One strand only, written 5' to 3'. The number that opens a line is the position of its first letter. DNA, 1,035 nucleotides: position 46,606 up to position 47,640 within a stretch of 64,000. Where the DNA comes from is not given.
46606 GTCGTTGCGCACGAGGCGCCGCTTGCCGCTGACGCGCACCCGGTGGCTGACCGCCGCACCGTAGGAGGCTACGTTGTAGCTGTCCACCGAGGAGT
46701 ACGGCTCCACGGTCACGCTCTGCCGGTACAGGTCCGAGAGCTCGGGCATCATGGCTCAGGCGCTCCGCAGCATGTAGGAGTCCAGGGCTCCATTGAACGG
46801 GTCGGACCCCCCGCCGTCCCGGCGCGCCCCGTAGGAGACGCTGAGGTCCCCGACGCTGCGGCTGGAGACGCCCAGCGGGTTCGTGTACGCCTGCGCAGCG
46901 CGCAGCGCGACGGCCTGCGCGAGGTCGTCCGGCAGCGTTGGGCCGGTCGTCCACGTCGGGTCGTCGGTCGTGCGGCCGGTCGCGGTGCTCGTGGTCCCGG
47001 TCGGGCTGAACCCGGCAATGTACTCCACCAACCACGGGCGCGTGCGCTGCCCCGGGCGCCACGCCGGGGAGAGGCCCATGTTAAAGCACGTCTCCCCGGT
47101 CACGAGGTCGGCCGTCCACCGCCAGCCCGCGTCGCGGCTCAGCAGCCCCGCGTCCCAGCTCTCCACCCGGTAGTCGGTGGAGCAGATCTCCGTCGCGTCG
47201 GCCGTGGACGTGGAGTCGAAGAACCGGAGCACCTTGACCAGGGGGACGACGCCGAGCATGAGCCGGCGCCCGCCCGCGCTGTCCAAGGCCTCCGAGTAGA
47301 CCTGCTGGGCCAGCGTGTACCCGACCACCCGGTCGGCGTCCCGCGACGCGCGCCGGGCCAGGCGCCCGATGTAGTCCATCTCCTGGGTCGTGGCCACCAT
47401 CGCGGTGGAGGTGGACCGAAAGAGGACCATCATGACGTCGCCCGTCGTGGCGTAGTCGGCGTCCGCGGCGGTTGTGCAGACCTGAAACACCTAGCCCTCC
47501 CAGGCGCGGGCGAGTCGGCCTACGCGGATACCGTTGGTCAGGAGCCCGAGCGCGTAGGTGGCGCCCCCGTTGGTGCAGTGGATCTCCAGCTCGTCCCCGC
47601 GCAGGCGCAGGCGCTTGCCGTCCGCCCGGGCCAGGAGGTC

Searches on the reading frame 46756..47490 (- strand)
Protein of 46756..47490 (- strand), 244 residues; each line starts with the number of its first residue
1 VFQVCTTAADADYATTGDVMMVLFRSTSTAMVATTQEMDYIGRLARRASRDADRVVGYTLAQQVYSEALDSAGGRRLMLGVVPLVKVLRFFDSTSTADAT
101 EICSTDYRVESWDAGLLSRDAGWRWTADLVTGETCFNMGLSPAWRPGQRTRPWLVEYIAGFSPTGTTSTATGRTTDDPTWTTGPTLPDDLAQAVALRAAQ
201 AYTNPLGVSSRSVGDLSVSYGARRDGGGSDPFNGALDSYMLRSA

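Call 43: search_protein_families(library=phrogs, proteins=[window:46756-47490:-], max_evalue=0.00001)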
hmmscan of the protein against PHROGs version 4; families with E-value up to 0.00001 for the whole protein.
window:46756-47490:- (244 aa): 1 family
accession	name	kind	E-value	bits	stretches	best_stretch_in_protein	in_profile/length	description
phrog_442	-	connector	1.6e-16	61.4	1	36-242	103-263/270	head-tail adaptor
